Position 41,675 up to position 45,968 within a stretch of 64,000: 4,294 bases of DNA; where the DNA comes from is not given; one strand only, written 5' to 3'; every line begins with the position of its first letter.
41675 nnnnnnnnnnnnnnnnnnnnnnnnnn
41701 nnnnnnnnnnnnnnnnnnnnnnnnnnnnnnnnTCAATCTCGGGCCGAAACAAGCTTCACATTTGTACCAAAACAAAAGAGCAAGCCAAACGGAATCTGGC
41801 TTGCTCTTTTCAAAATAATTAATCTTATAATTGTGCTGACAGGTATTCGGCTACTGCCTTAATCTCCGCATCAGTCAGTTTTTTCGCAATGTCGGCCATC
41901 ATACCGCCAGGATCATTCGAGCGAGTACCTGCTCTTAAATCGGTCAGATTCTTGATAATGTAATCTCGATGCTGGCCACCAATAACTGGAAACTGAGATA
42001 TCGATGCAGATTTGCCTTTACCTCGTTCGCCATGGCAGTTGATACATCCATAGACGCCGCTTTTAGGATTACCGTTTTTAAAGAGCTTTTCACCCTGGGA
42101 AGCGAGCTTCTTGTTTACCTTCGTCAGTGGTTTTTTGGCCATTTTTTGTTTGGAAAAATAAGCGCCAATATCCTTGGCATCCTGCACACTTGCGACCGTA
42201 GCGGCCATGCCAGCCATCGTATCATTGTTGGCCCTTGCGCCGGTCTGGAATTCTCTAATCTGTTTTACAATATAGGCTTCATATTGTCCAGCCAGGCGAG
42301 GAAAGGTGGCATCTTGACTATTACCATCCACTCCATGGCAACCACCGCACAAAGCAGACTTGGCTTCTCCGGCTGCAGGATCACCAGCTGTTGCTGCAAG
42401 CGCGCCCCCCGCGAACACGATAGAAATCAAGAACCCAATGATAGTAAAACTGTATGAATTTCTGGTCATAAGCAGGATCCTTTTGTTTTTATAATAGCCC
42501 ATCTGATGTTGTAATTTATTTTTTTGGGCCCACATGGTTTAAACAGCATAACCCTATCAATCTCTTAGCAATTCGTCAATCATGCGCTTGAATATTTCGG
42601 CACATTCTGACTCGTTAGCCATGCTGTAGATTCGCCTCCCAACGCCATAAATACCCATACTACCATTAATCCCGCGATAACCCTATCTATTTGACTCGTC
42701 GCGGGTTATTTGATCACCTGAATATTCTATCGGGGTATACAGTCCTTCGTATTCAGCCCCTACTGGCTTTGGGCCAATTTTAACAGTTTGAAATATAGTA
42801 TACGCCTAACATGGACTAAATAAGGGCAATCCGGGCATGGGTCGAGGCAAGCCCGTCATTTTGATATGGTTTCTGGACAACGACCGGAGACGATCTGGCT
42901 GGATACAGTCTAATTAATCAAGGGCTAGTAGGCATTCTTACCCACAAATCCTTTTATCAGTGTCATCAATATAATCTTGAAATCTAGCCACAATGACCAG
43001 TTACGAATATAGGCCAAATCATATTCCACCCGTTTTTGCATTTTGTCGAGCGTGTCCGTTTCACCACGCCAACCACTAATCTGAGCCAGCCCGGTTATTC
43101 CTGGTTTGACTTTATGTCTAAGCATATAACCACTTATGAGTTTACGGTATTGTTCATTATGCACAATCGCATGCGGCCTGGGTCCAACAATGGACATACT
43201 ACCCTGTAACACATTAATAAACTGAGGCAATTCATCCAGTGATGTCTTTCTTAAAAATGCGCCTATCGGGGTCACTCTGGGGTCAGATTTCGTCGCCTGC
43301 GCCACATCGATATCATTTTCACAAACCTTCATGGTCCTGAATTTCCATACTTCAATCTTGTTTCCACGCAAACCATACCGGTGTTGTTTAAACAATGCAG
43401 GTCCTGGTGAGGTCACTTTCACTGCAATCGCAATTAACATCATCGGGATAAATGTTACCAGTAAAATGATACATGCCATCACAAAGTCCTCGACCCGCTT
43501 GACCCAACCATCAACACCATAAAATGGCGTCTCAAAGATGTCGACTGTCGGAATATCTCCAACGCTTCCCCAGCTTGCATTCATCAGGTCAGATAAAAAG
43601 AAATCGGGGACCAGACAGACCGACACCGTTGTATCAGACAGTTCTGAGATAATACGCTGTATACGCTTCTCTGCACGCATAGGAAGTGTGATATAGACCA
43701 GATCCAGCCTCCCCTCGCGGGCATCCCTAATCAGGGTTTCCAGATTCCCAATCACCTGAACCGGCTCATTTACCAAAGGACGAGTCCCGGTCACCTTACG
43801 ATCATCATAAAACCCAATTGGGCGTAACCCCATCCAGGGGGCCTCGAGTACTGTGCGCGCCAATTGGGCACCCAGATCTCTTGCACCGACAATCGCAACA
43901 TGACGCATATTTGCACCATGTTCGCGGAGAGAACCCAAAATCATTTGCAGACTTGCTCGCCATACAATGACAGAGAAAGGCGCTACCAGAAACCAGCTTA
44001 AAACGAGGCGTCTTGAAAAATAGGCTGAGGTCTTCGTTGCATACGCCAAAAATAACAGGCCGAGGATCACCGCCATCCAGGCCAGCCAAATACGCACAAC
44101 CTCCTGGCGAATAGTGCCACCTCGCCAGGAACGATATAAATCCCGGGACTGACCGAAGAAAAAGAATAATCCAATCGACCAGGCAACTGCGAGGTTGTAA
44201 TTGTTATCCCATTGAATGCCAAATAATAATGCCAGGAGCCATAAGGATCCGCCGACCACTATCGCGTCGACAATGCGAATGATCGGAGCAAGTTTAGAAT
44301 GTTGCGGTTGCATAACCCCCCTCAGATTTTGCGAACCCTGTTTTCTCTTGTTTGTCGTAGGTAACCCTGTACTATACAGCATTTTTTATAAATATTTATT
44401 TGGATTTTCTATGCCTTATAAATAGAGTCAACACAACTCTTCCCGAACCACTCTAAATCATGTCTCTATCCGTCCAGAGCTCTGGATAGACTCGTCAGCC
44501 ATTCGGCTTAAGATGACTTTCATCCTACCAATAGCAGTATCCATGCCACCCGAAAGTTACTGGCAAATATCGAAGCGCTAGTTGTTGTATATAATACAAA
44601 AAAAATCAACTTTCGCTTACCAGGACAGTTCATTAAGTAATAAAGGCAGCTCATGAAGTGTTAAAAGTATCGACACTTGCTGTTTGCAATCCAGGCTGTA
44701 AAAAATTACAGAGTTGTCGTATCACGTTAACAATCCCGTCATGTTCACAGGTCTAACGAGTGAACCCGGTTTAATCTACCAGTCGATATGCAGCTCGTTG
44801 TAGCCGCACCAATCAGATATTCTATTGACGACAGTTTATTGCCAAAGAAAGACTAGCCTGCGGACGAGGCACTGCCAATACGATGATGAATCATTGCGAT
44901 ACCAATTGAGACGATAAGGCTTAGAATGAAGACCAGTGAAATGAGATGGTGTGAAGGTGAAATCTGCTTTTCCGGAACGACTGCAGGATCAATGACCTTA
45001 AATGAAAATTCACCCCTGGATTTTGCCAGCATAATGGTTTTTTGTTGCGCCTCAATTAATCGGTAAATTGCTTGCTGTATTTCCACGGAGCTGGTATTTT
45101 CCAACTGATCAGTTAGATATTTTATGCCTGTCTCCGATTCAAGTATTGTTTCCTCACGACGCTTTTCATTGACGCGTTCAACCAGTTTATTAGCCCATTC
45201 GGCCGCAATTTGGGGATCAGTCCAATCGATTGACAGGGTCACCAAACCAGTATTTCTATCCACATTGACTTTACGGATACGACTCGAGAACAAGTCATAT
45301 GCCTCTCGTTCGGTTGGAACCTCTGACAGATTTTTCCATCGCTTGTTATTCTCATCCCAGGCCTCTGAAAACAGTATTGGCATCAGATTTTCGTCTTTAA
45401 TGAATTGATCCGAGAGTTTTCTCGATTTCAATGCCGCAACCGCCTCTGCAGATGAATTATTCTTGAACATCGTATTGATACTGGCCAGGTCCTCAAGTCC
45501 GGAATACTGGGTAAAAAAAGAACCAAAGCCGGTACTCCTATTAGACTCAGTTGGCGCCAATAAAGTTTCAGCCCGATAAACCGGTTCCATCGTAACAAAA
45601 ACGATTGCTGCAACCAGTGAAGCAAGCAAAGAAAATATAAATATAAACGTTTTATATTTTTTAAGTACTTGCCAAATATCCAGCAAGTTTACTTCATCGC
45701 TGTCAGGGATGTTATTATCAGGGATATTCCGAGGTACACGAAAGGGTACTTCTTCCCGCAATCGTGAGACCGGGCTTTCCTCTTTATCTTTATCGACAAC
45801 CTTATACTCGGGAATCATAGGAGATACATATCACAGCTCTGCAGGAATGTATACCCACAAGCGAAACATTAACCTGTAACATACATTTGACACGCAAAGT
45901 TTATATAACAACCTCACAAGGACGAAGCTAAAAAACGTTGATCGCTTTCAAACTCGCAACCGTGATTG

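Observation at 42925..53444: Gfc/Yjb-like exopolysaccharide export locus with non-canonical composition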

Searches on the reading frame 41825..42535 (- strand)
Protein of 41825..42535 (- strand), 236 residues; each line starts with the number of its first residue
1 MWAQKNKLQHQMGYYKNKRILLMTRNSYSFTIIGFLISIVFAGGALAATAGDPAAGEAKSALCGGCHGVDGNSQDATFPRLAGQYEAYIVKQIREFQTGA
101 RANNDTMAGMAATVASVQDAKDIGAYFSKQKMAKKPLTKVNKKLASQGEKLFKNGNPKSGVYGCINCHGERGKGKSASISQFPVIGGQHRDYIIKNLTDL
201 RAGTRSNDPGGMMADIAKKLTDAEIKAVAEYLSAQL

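Call 4: search_protein_families(library=pfam, proteins=[window:41825-42535:-], max_evalue=0.01)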
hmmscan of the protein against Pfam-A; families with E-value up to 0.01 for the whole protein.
window:41825-42535:- (236 aa): 2 families
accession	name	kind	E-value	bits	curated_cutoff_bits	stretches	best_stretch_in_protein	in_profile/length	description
PF00034.26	Cytochrom_C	-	1.3e-16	62.1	21.3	2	147-233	3-87/90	Cytochrome c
PF13442.11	Cytochrome_CBB3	-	1.2e-11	45.1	27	2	163-232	13-68/68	Cytochrome C oxidase, cbb3-type, subunit III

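Call 5: search_protein_families(library=ncbifam, proteins=[window:41825-42535:-], max_evalue=0.01)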
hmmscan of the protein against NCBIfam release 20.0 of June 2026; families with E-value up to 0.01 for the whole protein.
window:41825-42535:- (236 aa): 6 families
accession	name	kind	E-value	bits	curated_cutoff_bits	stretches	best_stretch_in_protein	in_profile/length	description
NF049874.1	PdsA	exception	3.5e-15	56.4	330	2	162-235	129-197/198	periplasmic diheme shuttle PdsA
TIGR00782.1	ccoP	equivalog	1.7e-10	40.7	179.95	1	61-232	116-278/285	cytochrome-c oxidase, cbb3-type subunit III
NF045773.1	cytochro_C550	exception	0.00022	21.2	125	0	162-233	58-117/118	cytochrome c550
NF045774.1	cytochro_C551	exception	0.00025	21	118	0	163-234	49-108/110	cytochrome c551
TIGR01904.2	GSu_C4xC__C2xCH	domain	0.0024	17.6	27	0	58-76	47-65/73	CxxxxCH/CxxCH domain c-type cytochrome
NF041895.1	choice_anch_V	domain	0.0076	16.3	42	0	41-150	5-109/150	choice-of-anchor V domain-containing protein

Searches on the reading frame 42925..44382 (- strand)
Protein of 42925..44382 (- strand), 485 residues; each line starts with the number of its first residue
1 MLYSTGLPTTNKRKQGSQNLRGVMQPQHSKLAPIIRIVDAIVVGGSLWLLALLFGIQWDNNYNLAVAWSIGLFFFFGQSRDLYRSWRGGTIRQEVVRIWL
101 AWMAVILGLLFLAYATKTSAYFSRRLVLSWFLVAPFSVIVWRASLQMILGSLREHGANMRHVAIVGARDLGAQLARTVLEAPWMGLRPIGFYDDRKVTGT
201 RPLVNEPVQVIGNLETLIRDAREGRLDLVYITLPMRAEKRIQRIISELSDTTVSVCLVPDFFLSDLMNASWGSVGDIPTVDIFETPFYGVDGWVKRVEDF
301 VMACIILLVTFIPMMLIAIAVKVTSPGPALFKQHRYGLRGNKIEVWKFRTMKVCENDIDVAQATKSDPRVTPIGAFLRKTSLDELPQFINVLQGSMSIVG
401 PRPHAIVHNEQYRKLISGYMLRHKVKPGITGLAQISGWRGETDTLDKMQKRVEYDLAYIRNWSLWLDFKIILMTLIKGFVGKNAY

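Call 4: search_protein_families(library=pfam, proteins=[window:42925-44382:-], max_evalue=0.01)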
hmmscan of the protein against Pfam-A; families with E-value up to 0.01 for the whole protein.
window:42925-44382:- (485 aa): 2 families
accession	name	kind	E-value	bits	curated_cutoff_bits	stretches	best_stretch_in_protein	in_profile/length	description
PF02397.22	Bac_transf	-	1.6e-67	226.9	27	1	295-477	1-176/179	Bacterial sugar transferase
PF13727.12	CoA_binding_3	-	3.1e-42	145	25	1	79-259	2-175/175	CoA-binding domain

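Call 5: search_protein_families(library=ncbifam, proteins=[window:42925-44382:-], max_evalue=0.01)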
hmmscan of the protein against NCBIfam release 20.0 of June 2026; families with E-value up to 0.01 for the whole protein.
window:42925-44382:- (485 aa): 10 families
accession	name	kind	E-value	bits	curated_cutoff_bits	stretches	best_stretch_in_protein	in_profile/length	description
TIGR03023.1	WcaJ_sugtrans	equivalog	1.1e-166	555.7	410.75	1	54-485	23-453/453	undecaprenyl-phosphate glucose phosphotransferase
NF007518.0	PRK10124.1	equivalog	7.5e-157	522.8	684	1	27-485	13-464/464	undecaprenyl-phosphate glucose phosphotransferase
TIGR03025.1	EPS_sugtrans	subfamily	1.5e-148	495.7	295.55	1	38-485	2-445/445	exopolysaccharide biosynthesis polyprenyl glycosylphosphotransferase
TIGR03022.1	WbaP_sugtrans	subfamily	1.2e-75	255.6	403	1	41-475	7-446/456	undecaprenyl-phosphate galactose phosphotransferase WbaP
NF050817.1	PolSacchBiosHfsE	equivalog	1.2e-72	245.2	750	1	30-475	22-456/467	polysaccharide biosynthesis protein HfsE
TIGR03013.1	EpsB_2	subfamily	7.2e-57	193.4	393.35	1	77-475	46-433/443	TIGR03013 family XrtA/PEP-CTERM system glycosyltransferase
NF052601.1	undeca_RfbP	equivalog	1e-40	139.5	330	1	293-475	43-232/244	undecaprenyl-phosphate galactose phosphotransferase family protein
NF011751.0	PRK15204.1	equivalog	7.8e-36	123.7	907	1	104-474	94-465/476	undecaprenyl-phosphate galactose phosphotransferase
NF041877.1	EPS_EpsZ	equivalog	3.1e-35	121.7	800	1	291-481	262-455/459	exopolysaccharide biosynthesis polyisoprenyl-phosphate hexose-1-phosphate transferase EpsZ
NF045514.1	glycotran_HepC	equivalog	1.3e-22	80.2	140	1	291-405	113-213/220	heterocyst development glycosyltransferase HepC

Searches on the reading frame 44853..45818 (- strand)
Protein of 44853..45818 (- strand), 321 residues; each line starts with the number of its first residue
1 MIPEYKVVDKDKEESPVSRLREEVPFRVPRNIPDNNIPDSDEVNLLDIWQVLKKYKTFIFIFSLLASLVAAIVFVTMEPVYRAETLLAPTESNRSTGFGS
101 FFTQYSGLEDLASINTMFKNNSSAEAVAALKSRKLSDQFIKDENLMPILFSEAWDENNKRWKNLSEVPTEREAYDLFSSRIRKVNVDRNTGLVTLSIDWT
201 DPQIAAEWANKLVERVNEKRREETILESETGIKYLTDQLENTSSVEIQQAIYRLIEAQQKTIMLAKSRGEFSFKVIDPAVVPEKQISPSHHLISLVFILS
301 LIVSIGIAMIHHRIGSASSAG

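Call 4: search_protein_families(library=pfam, proteins=[window:44853-45818:-], max_evalue=0.01)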
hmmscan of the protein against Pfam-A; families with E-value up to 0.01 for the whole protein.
window:44853-45818:- (321 aa): 2 families
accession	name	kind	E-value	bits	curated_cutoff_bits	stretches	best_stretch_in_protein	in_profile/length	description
PF02706.20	Wzz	-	3.3e-09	37.4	25.5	1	41-142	1-90/91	Chain length determinant protein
PF13807.11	GNVR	-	2.9e-07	30.7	27.7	1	242-311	10-80/82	G-rich domain on putative tyrosine kinase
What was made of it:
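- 44853..45818 (-): Kinase-less polysaccharide co-polymerase (Wzz plus GNVR, 321 aa, two TM segments). PF02706 37.4 bits and PF13807 30.7 bits (call 4).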

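Call 5: search_protein_families(library=ncbifam, proteins=[window:44853-45818:-], max_evalue=0.01)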
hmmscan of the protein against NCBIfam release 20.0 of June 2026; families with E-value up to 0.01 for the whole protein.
window:44853-45818:- (321 aa): 6 families
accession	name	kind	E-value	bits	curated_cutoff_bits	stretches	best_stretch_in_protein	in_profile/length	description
NF007350.0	PRK09841.1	equivalog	2.2e-08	32.7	1248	1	242-310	376-445/726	tyrosine-protein kinase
TIGR03007.1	pepcterm_ChnLen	equivalog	2.4e-08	32.7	278.85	1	267-314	390-438/498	XrtA system polysaccharide chain length determinant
NF041864.1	EpsV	equivalog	2.6e-06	26.3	800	1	182-298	155-272/484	PCP family exopolysaccharide biosynthesis protein EpsV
NF008568.0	PRK11519.1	equivalog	1.9e-05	23.1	1068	1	239-310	373-445/720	tyrosine-protein kinase Wzc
TIGR01006.1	polys_exp_MPA1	subfamily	2.5e-05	23.9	296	1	40-87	5-53/226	CspC family polysaccharide chain length determinant protein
TIGR01010.1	BexC_CtrB_KpsE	subfamily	0.00042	19.5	437.5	1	158-244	99-191/362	polysaccharide export inner-membrane protein, BexC/CtrB/KpsE family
